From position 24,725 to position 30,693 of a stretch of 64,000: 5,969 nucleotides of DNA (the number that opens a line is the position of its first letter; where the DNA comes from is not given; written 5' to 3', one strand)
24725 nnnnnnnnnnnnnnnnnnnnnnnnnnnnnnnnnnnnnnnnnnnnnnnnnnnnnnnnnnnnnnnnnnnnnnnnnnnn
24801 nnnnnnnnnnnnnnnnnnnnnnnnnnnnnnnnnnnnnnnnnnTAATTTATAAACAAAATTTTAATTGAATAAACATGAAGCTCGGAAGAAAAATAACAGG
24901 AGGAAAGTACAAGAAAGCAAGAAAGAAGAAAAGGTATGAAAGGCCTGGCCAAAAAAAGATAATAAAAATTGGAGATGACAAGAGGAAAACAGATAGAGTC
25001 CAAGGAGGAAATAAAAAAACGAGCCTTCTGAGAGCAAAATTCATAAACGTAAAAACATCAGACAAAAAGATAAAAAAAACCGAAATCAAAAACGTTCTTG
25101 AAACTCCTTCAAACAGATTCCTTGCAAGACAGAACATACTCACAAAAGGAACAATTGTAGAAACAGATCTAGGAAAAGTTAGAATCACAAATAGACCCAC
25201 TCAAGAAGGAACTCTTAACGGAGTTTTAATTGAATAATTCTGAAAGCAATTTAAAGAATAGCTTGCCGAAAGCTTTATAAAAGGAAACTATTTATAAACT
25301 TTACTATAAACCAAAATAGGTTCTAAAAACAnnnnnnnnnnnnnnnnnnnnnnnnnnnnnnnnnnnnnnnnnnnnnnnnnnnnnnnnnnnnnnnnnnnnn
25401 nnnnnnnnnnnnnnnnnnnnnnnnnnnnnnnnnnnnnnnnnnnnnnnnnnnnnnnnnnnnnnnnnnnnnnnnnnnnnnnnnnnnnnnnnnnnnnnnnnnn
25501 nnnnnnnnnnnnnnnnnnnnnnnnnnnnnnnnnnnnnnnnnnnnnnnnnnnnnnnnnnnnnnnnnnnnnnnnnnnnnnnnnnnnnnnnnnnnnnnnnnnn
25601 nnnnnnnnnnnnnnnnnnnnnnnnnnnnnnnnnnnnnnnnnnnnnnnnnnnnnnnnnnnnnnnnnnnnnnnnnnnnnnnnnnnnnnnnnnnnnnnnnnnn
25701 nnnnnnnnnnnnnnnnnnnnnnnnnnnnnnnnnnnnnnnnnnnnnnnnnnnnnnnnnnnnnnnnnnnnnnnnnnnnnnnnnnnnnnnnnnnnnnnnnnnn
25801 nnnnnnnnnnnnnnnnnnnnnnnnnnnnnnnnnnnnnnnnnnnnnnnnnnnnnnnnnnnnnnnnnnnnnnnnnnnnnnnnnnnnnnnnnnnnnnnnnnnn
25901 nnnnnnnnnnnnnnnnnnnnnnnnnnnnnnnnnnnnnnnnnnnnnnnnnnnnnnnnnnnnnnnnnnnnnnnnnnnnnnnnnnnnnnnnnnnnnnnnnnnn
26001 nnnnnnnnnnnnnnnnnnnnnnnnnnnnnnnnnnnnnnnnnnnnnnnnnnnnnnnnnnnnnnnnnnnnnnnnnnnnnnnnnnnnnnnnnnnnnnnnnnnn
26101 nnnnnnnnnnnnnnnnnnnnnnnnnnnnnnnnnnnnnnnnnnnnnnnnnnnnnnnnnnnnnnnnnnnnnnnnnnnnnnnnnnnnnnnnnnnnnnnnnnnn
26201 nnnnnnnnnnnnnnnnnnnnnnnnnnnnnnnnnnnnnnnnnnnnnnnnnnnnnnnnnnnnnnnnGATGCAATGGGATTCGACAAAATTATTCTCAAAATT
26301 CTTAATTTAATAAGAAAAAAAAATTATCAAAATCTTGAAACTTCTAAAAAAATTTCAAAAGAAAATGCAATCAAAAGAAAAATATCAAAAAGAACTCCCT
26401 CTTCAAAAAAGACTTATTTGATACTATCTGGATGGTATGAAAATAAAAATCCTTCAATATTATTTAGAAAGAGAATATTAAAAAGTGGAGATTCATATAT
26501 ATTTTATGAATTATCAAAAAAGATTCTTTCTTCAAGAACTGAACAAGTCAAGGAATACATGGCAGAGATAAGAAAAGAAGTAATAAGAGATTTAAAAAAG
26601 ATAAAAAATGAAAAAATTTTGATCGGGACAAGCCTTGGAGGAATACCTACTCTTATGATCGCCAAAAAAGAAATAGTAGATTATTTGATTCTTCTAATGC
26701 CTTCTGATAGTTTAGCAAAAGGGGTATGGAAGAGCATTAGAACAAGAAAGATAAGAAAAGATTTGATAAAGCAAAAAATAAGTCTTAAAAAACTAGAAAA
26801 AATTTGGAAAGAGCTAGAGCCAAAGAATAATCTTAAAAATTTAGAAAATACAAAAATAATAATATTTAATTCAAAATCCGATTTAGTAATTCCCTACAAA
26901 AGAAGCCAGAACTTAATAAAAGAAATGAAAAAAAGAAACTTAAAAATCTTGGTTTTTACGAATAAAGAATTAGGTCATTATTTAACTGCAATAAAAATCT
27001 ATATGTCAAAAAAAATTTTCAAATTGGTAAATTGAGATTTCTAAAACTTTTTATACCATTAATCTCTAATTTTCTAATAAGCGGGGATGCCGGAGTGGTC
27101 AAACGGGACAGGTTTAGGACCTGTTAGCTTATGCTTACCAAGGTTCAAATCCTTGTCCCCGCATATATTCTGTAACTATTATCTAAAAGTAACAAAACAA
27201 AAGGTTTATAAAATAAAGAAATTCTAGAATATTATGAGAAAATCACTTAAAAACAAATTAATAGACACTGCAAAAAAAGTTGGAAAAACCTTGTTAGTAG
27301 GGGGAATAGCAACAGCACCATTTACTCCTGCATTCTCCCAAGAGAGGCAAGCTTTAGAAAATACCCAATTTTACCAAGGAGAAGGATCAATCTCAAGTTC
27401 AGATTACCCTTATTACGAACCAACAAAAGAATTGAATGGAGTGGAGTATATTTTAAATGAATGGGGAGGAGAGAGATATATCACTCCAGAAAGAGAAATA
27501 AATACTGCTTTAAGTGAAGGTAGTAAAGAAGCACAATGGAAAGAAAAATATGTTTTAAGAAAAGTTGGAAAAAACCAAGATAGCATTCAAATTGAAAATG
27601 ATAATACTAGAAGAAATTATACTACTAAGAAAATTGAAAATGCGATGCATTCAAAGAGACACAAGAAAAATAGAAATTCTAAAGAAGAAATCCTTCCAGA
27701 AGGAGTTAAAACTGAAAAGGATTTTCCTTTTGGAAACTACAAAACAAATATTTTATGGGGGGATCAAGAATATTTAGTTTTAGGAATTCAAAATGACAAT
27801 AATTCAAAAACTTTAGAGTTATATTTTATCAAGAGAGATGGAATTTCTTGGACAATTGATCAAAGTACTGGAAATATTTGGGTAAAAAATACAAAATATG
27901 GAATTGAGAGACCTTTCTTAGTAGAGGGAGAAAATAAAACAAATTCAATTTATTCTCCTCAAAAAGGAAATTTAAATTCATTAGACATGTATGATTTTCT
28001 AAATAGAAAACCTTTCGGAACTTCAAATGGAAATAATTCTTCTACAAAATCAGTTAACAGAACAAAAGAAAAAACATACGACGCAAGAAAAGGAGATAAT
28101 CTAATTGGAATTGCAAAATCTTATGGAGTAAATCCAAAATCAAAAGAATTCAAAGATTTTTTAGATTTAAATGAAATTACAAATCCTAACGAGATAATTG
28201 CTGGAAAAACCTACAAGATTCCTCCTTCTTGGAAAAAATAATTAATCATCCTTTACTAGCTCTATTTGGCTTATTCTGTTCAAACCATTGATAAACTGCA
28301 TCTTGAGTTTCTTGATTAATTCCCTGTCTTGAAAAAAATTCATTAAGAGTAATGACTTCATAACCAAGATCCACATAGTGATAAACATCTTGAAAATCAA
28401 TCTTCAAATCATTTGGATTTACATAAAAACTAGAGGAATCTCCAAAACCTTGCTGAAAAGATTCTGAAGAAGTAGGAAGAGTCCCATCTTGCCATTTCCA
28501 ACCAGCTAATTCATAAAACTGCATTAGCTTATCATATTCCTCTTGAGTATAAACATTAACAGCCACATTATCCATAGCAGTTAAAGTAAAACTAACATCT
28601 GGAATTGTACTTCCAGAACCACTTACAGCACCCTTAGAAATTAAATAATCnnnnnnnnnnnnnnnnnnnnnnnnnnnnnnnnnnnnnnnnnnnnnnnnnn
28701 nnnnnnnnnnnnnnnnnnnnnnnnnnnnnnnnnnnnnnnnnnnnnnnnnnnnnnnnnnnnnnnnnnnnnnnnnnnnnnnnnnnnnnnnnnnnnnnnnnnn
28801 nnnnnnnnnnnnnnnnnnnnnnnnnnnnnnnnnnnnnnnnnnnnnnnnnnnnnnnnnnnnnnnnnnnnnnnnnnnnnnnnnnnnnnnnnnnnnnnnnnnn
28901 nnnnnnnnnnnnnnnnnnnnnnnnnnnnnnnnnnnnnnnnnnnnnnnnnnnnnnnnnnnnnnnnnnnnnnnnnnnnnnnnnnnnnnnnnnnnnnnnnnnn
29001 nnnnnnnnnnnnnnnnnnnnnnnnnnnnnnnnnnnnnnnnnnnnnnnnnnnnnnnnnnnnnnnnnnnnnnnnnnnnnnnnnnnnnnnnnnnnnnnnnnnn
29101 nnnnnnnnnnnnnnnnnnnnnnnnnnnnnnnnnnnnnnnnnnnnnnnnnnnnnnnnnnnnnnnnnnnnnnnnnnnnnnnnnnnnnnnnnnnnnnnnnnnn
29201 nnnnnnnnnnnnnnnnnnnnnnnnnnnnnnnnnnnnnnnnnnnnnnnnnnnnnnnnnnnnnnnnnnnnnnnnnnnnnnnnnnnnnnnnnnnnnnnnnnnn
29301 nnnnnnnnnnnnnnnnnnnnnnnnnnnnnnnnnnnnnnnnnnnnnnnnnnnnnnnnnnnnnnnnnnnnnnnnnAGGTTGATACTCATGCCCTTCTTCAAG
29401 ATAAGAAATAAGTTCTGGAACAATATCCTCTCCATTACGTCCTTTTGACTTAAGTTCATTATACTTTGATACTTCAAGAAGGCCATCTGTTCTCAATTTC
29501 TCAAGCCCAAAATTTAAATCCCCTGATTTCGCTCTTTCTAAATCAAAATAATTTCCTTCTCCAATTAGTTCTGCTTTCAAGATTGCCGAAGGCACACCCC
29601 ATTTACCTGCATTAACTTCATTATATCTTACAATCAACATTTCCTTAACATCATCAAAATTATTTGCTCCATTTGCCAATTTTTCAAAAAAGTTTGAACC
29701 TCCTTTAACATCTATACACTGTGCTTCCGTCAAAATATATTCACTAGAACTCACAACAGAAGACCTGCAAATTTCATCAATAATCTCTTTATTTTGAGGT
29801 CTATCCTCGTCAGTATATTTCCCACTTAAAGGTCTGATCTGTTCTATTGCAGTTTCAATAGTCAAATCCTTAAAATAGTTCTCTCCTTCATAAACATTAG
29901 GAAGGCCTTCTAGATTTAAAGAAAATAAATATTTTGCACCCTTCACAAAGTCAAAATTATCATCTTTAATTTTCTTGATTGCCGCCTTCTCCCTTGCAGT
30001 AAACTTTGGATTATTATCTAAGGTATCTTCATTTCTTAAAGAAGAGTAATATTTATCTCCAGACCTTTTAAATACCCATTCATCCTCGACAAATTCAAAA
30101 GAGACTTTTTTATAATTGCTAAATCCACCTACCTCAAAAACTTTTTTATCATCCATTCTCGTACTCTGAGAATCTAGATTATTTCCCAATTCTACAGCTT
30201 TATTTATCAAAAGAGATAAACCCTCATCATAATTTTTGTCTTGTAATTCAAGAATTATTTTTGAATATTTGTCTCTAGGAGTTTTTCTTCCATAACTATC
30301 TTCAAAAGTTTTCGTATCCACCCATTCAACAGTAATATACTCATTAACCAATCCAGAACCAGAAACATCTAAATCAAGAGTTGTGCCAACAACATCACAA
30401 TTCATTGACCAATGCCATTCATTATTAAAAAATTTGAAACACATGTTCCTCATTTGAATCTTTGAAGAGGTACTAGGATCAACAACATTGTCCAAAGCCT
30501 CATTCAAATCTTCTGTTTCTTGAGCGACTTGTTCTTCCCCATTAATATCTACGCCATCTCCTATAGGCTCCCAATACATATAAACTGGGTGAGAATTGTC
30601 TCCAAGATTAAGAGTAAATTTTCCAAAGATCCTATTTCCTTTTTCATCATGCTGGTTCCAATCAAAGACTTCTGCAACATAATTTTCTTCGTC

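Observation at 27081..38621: tRNA-bracketed cell-surface locus: LysM protein, 2,725-aa secreted giant, pilin-signal partner and mini membrane protein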

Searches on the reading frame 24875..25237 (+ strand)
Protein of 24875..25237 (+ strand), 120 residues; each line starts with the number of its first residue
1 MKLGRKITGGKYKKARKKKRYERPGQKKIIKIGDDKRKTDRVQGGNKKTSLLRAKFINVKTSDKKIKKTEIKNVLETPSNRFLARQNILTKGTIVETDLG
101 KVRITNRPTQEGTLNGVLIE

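Call 77: search_protein_families(library=pfam, proteins=[window:24875-25237:+], max_evalue=0.001)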
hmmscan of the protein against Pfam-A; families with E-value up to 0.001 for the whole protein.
window:24875-25237:+ (120 aa): 1 family
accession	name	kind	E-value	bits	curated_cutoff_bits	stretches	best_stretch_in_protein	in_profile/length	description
PF01201.27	Ribosomal_S8e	-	1.4e-30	106.7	30.2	1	4-119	6-133/133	Ribosomal protein S8e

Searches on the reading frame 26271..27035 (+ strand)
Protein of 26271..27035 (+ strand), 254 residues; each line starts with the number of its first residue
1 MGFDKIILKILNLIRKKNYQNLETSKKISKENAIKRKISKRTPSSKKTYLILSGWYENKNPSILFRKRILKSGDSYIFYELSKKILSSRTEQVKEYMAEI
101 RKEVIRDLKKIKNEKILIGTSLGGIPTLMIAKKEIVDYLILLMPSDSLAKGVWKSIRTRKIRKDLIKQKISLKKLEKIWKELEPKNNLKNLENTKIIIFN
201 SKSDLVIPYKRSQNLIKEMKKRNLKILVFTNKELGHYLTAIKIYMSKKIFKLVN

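Call 12: search_protein_families(library=pfam, proteins=[window:26271-27035:+], max_evalue=0.001)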
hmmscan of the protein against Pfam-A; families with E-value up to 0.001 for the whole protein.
window:26271-27035:+ (254 aa): 2 families
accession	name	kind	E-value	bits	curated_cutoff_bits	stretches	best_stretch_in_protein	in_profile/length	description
PF05728.18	UPF0227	-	3e-05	24.4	21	1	85-221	30-162/187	Uncharacterised protein family (UPF0227)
PF00326.27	Peptidase_S9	-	0.00033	20.6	22.6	1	113-238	63-189/213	Prolyl oligopeptidase family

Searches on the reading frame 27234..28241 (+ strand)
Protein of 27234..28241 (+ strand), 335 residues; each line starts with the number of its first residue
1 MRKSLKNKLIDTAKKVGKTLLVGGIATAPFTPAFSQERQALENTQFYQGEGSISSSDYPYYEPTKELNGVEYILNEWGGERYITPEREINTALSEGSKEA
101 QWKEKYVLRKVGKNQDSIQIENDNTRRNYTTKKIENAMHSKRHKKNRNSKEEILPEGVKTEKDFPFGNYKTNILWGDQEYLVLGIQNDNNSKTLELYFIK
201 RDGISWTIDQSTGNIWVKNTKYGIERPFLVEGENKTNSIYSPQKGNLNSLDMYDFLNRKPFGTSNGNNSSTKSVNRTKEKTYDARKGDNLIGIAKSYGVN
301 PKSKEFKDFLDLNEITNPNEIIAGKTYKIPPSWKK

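Call 8: search_protein_families(library=pfam, proteins=[window:27234-28241:+], max_evalue=1)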
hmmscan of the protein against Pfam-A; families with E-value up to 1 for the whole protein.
window:27234-28241:+ (335 aa): 2 families
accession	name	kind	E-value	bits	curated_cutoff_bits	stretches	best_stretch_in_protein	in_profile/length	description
PF01476.26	LysM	-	2.2e-05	24.8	20.9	1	285-330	4-43/43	LysM domain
PF09377.16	SBDS_domain_II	-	0.062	13.7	27.2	1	122-143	13-34/62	SBDS protein, domain II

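Call 9: search_protein_families(library=ncbifam, proteins=[window:27234-28241:+], max_evalue=1)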
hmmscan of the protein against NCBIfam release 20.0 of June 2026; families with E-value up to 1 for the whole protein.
window:27234-28241:+ (335 aa): 6 families
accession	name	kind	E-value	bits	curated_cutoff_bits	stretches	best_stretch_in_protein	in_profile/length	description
NF008050.0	PRK10783.1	equivalog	0.0029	16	508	1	267-321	390-439/457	murein transglycosylase D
NF008399.0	PRK11198.1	equivalog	0.017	15.5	134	1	268-331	84-147/149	peptidoglycan-binding protein LysM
TIGR02227.1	sigpep_I_bact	equivalog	0.027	14.3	47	1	99-168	63-116/162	signal peptidase I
TIGR02899.1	spore_safA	subfamily_domain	0.074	13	67.85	1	286-330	3-43/44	SafA/ExsA family spore coat assembly protein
TIGR04507.1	fluorinase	equivalog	0.083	12.2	400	1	142-187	176-221/286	adenosyl-fluoride synthase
TIGR03143.1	AhpF_homolog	hypoth_equivalog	0.084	11.4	687.65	0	270-314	215-259/555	putative alkyl hydroperoxide reductase F subunit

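Call 38: search_protein_families(library=phrogs, proteins=[window:27234-28241:+], max_evalue=0.1)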
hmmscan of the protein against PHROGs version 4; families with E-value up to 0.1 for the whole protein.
window:27234-28241:+ (335 aa): 6 families
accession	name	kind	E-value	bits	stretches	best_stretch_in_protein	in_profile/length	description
phrog_380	-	lysis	5.9e-07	29.8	1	270-334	174-239/309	endolysin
phrog_20780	-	unknown function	0.012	16.8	1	271-327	63-115/117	-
phrog_4602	-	other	0.012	16.5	1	266-330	21-80/220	transglycosylase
phrog_1274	-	lysis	0.021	15.7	1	270-321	13-60/70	lysM motif protein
phrog_21966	-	unknown function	0.038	15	1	273-330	88-145/146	-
phrog_36316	-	unknown function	0.049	14.8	1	88-162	18-89/171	-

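Call 80: find_encoding_contigs(protein=window:27234-28241:+, flank=3000, max_places=3)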
Protein window:27234-28241:+ (335 aa): 3 contigs read that carry it; 2 places shown.
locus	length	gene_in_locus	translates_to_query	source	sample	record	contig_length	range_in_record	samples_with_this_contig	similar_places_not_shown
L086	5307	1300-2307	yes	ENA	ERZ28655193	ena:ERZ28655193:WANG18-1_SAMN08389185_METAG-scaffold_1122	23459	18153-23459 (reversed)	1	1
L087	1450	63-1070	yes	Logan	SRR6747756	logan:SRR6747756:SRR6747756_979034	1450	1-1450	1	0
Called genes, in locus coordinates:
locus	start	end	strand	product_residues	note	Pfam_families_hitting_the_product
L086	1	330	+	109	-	?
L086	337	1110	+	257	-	-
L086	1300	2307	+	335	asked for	PF01476:LysM (faint)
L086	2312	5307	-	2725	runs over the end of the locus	PF00023:Ank (faint), PF12796:Ank_2, PF13606:Ank_3 (faint), PF13857:Ank_5 (weak), PF12796:Ank_2, PF13637:Ank_4, PF13857:Ank_5 (weak)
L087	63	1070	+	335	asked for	PF01476:LysM (faint)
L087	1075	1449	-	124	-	?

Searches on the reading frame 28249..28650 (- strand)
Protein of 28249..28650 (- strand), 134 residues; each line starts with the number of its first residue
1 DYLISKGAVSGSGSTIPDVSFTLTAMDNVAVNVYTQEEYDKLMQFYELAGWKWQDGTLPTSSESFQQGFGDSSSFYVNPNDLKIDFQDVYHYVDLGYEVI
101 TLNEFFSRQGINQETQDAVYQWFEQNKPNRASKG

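Call 100: search_solved_structures(query=window:28249-28650:-, max_evalue=1)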
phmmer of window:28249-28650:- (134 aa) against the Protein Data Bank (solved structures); distinct sequences matched with E-value up to 1: 2.
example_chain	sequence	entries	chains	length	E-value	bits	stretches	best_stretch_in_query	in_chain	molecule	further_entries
4ham_A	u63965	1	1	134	0.6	13.3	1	83-127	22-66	Lmo2241 protein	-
1iub_A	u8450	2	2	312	0.79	12.9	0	14-61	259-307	Fucose-specific lectin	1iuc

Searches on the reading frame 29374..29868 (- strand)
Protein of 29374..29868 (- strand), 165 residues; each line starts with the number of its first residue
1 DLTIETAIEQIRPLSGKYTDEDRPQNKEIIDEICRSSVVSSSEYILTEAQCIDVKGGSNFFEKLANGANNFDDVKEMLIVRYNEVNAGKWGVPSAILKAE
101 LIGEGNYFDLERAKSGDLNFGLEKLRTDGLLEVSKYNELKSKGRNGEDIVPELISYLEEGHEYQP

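Call 99: search_solved_structures(query=A7, max_evalue=1)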
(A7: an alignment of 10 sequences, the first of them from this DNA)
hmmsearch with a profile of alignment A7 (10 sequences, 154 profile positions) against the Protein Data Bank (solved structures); distinct sequences matched with E-value up to 1: 5.
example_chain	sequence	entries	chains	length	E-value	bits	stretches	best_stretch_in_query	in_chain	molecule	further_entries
3hzs_A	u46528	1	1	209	0.034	17.3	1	41-106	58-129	Monofunctional glycosyltransferase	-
6ftb_A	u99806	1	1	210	0.034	17.3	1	41-106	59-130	Monofunctional glycosyltransferase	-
5zzk_A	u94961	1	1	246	0.054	16.6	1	41-107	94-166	Monofunctional glycosyltransferase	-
3vmq_A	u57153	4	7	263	0.069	16.3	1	41-107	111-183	Monofunctional glycosyltransferase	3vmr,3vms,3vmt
1tgr_A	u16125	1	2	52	0.33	14.1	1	5-39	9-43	Insulin-like growth factor IA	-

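Call 101: search_solved_structures(query=A7, max_evalue=0.1, show_alignments=2)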
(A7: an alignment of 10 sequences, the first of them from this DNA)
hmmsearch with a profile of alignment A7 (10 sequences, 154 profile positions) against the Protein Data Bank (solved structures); distinct sequences matched with E-value up to 0.1: 4.
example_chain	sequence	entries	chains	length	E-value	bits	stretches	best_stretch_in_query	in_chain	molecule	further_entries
3hzs_A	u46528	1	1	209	0.034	17.3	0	41-106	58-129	Monofunctional glycosyltransferase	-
6ftb_A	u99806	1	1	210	0.034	17.3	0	41-106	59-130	Monofunctional glycosyltransferase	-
5zzk_A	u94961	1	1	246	0.054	16.6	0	41-107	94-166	Monofunctional glycosyltransferase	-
3vmq_A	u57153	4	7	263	0.069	16.3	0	41-107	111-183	Monofunctional glycosyltransferase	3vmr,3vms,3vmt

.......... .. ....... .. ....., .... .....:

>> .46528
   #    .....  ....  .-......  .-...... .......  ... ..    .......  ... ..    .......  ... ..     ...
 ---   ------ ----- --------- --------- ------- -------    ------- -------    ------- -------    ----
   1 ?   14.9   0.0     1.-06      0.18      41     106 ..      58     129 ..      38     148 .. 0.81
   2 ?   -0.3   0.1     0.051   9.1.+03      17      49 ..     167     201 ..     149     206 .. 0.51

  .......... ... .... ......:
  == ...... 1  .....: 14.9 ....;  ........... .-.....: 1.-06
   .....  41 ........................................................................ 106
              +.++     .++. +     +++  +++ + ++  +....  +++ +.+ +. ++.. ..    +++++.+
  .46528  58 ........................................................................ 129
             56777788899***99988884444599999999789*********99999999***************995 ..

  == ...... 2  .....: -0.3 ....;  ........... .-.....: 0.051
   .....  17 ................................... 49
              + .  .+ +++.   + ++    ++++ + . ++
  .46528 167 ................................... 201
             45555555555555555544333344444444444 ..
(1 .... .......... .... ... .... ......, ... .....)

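Call 102: search_protein_families(library=pfam, alignment_id=A7, max_evalue=10)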
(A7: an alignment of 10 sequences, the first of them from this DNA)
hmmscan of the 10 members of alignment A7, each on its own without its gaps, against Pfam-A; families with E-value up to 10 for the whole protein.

A. member 1, seq(165 aa): 1 family
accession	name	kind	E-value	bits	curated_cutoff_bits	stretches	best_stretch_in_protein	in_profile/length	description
PF21113.2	LarA_C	-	0.014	15.8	25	1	41-91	38-88/152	Lactate racemase C-terminal domain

B. families by the number of members that match (of 10 scanned): 9 families
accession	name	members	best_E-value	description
PF21113.2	LarA_C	1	0.014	Lactate racemase C-terminal domain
PF19406.5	PKD_5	1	0.052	PKD-like domain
PF24406.1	nSTAND_NTPase4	1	0.081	Novel STAND NTPase 4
PF09693.15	Phage_XkdX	1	0.11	Phage uncharacterised protein (Phage_XkdX)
PF20612.3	SHOCT_2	1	0.13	SHOCT domain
PF18343.7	SH3_14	1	0.15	Dda helicase SH3 domain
PF09794.14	Avl9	1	0.15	Transport protein Avl9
PF12722.12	Hid1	1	0.18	High-temperature-induced dauer-formation protein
PF12131.13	DUF3586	1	0.2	Protein of unknown function (DUF3586)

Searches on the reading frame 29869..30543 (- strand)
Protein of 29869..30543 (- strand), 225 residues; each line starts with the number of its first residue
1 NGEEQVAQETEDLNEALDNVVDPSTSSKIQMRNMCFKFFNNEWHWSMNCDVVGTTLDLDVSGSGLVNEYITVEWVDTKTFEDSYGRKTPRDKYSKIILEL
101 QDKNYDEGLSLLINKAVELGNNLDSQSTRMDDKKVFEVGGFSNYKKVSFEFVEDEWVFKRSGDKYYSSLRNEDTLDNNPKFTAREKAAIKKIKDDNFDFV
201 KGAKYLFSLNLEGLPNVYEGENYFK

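Call 98: search_solved_structures(query=A6, max_evalue=1)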
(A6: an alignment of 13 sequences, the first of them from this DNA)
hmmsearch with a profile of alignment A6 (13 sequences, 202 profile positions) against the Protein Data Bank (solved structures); distinct sequences matched with E-value up to 1: 0.

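Call 103: search_protein_families(library=pfam, alignment_id=A6, max_evalue=10)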
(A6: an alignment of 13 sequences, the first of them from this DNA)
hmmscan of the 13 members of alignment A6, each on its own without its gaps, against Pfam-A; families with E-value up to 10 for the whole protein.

A. member 1, seq(225 aa): 0 families

B. families by the number of members that match (of 13 scanned): 3 families
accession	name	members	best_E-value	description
PF15499.12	Peptidase_C98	1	0.025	Ubiquitin-specific peptidase-like, SUMO isopeptidase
PF17995.8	GH101_N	1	0.055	Endo-alpha-N-acetylgalactosaminidase N-terminal domain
PF03413.25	PepSY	1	0.094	Peptidase propeptide and YPEB domain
